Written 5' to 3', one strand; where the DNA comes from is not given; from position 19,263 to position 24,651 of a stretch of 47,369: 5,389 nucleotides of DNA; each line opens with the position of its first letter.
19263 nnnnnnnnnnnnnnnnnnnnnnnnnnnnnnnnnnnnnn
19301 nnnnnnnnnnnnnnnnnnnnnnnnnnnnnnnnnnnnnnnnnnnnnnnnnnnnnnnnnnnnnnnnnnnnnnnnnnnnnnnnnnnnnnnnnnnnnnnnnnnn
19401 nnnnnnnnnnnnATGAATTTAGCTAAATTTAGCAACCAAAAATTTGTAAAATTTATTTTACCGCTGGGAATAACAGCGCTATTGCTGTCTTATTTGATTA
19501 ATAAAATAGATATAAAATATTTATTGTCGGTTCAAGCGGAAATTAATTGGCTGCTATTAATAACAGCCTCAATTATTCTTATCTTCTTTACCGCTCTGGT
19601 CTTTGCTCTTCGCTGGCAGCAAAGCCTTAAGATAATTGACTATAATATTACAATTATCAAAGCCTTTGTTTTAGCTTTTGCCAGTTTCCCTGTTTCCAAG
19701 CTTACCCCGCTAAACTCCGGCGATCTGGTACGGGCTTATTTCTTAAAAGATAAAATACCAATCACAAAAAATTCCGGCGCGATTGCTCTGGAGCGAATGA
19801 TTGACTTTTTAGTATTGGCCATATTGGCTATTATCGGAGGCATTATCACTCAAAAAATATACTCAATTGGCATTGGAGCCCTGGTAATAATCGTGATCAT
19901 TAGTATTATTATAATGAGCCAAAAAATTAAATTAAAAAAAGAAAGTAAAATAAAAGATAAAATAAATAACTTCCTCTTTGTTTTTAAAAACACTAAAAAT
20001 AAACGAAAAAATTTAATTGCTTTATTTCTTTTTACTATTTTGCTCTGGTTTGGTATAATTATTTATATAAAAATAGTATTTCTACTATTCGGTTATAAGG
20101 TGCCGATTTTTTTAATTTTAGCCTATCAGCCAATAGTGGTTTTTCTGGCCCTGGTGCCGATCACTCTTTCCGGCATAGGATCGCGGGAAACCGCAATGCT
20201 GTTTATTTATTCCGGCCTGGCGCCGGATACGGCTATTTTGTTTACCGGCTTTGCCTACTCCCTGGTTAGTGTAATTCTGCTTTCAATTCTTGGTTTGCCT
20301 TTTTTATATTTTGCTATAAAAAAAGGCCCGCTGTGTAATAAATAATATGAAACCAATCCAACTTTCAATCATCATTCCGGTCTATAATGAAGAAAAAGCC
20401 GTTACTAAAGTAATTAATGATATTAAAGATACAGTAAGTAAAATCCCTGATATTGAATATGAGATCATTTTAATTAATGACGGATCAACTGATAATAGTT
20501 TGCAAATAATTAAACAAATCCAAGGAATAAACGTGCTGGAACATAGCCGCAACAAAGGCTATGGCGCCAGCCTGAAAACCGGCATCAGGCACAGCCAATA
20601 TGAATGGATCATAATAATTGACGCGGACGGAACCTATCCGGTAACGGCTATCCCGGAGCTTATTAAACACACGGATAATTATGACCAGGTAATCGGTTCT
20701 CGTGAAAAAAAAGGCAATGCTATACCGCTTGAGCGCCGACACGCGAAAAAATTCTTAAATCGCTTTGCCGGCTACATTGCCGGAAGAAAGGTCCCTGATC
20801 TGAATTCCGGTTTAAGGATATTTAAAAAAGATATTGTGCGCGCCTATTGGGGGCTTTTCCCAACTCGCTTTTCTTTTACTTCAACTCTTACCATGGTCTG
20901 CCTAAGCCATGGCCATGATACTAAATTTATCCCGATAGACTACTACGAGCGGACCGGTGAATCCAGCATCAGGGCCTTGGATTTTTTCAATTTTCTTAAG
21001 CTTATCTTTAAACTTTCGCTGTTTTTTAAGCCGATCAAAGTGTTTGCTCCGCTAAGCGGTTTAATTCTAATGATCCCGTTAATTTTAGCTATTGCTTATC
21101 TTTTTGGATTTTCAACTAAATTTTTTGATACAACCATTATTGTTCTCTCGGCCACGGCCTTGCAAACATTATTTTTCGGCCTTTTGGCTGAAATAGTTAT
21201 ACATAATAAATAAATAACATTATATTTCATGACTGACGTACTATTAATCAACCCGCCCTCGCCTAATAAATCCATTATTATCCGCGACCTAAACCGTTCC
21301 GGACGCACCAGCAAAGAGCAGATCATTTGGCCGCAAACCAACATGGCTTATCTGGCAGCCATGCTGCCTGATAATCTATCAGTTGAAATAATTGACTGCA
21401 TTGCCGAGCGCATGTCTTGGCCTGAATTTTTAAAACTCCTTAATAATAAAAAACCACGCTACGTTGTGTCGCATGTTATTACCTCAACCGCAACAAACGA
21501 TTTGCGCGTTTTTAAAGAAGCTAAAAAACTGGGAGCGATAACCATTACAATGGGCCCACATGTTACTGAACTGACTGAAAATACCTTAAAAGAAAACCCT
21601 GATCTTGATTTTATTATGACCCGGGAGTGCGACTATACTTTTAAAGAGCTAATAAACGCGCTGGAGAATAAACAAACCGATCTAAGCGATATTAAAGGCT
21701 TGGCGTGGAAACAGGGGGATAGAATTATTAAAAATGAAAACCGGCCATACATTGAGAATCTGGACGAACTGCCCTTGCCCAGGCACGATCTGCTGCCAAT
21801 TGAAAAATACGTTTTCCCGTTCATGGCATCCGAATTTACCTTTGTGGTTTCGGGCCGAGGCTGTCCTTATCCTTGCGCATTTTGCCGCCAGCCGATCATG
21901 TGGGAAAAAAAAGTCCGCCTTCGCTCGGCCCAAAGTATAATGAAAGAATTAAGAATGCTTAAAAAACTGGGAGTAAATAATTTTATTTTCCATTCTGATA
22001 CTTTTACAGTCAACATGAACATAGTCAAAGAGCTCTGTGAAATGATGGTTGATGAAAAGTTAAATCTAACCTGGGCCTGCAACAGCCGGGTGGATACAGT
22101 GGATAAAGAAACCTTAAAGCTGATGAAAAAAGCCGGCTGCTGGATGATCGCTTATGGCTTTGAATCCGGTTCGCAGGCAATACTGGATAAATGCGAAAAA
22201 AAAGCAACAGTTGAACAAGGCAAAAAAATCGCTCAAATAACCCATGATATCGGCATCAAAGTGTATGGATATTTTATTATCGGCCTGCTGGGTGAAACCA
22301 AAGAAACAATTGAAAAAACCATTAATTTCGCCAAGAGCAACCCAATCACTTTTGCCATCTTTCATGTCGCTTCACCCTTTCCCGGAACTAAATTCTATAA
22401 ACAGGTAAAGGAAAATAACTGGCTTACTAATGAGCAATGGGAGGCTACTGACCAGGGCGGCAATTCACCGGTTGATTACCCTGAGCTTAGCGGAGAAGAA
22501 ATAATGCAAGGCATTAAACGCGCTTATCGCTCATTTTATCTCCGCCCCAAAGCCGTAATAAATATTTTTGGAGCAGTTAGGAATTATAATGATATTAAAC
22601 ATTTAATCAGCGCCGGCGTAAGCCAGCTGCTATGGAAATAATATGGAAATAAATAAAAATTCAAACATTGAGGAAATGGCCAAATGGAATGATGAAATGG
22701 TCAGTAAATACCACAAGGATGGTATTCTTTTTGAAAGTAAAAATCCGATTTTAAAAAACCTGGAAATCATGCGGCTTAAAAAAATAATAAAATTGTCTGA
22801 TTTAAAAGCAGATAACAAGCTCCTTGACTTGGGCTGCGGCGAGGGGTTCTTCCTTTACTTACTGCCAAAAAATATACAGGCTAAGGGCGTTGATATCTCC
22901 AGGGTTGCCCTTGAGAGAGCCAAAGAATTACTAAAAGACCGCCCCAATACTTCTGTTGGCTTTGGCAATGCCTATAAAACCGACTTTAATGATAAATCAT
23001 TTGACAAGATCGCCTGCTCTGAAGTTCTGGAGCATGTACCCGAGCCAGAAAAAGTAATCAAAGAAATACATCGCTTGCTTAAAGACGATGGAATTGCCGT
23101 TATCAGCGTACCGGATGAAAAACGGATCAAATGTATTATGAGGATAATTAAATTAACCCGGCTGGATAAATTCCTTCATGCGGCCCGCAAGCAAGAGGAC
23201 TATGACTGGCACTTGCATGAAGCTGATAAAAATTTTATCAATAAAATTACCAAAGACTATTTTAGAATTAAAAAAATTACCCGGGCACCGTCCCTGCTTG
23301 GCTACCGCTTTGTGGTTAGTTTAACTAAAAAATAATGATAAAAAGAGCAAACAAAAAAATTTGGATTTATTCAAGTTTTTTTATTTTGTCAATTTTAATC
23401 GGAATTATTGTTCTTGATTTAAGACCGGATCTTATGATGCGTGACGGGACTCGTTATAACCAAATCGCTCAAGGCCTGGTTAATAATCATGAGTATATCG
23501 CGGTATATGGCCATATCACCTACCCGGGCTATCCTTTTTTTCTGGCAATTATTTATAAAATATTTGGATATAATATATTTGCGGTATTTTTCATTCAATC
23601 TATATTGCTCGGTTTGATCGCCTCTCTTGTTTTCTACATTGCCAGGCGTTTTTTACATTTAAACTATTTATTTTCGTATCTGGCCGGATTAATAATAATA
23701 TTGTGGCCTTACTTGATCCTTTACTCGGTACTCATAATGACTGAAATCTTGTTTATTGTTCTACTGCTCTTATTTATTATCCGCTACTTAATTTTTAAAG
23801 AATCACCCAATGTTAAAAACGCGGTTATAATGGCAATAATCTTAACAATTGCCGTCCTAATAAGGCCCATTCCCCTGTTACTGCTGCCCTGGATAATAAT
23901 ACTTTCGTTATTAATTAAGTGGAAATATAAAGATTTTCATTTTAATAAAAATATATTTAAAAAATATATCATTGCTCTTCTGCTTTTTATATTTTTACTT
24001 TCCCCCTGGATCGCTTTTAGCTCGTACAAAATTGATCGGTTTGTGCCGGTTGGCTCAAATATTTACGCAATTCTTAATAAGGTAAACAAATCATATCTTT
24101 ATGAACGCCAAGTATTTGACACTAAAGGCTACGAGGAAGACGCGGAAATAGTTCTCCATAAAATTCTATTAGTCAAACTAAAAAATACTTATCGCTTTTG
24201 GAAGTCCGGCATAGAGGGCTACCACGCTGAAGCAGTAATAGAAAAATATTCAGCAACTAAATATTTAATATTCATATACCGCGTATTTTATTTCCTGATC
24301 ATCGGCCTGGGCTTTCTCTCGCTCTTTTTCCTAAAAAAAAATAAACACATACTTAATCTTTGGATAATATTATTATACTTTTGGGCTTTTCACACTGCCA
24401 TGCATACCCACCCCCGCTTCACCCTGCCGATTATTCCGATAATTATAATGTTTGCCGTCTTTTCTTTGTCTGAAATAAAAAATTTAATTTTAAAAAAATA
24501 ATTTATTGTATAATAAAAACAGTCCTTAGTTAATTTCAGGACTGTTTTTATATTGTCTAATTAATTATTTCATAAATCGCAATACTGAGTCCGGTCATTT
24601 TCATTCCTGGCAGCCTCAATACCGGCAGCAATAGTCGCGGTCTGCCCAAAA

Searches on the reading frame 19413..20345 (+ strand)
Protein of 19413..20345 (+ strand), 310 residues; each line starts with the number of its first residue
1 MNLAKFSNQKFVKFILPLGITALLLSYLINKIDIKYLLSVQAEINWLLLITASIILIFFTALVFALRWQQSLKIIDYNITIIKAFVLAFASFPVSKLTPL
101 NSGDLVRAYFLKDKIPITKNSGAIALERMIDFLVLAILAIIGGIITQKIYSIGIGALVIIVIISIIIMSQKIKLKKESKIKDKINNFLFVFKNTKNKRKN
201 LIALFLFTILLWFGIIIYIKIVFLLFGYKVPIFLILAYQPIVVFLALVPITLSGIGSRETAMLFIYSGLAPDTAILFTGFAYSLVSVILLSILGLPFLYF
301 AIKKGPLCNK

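Call 21: search_protein_families(library=pfam, proteins=[window:19413-20345:+], max_evalue=0.00001)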
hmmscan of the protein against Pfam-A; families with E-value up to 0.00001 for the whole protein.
window:19413-20345:+ (310 aa): 1 family
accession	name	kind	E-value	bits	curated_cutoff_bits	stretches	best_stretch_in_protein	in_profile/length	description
PF03706.18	LPG_synthase_TM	-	9.2e-34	117.7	33.4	1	15-294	2-302/302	Lysylphosphatidylglycerol synthase TM region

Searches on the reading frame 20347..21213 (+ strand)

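Call 21: search_protein_families(library=pfam, proteins=[window:20347-21213:+], max_evalue=0.00001)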
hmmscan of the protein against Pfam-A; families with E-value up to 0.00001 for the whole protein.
window:20347-21213:+ (288 aa): 2 families
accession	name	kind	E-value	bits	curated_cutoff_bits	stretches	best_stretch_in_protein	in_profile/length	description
PF00535.33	Glycos_transf_2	-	1.5e-33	116.5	23.3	1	7-167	1-167/168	Glycosyl transferase family 2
PF10111.15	Glyco_tranf_2_2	-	5.7e-08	33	27.3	1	7-95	1-92/276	Glycosyltransferase like family 2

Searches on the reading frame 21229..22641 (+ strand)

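Call 21: search_protein_families(library=pfam, proteins=[window:21229-22641:+], max_evalue=0.00001)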
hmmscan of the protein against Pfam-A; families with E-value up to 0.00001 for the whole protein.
window:21229-22641:+ (470 aa): 2 families
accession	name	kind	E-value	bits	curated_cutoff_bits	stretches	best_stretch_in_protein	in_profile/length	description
PF04055.27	Radical_SAM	-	3.3e-28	99.4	29.5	1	207-368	2-166/166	Radical SAM superfamily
PF02310.24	B12-binding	-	2.4e-09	37.5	32.1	1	34-141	12-120/121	B12 binding domain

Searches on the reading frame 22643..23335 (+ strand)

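Call 21: search_protein_families(library=pfam, proteins=[window:22643-23335:+], max_evalue=0.00001)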
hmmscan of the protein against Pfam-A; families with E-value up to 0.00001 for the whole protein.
window:22643-23335:+ (230 aa): 8 families
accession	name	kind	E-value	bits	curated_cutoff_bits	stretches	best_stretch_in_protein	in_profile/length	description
PF08241.18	Methyltransf_11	-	6.5e-22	78.4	21.2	1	61-154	1-95/95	Methyltransferase domain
PF13847.12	Methyltransf_31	-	8.3e-22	77.9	27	1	55-164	2-114/145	Methyltransferase domain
PF13489.12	Methyltransf_23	-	3.4e-20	72.9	27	1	47-173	12-124/164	Methyltransferase domain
PF13649.12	Methyltransf_25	-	7e-18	65.6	27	1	61-150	2-97/97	Methyltransferase domain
PF08242.18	Methyltransf_12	-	3.8e-17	63.3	30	1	61-151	1-97/98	Methyltransferase domain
PF01209.24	Ubie_methyltran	-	8.3e-11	42.1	20.1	1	46-153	37-150/233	ubiE/COQ5 methyltransferase family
PF07021.18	MetW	-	9.5e-10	38.9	21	1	54-168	11-121/193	Methionine biosynthesis protein MetW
PF02353.26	CMAS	-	5e-07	29.8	27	1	30-154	36-164/273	Mycolic acid cyclopropane synthetase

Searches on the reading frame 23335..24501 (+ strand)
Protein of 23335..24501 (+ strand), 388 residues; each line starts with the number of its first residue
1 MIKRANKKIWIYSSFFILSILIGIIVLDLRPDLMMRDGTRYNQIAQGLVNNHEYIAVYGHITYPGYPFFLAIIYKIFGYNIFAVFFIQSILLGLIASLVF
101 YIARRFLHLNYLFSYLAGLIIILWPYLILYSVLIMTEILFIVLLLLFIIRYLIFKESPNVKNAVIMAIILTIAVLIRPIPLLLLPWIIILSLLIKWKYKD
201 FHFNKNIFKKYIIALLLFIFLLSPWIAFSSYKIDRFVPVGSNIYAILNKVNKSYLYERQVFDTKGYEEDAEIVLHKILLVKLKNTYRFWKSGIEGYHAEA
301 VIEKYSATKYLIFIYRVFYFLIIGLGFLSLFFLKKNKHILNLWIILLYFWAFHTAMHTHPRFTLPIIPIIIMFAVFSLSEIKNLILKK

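Call 21: search_protein_families(library=pfam, proteins=[window:23335-24501:+], max_evalue=0.00001)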
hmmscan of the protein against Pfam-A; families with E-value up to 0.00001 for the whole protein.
window:23335-24501:+ (388 aa): 1 family
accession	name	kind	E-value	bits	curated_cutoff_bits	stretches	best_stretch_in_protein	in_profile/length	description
PF13231.12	PMT_2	-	2.5e-06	28.2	26.1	1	64-227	4-159/160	Dolichyl-phosphate-mannose-protein mannosyltransferase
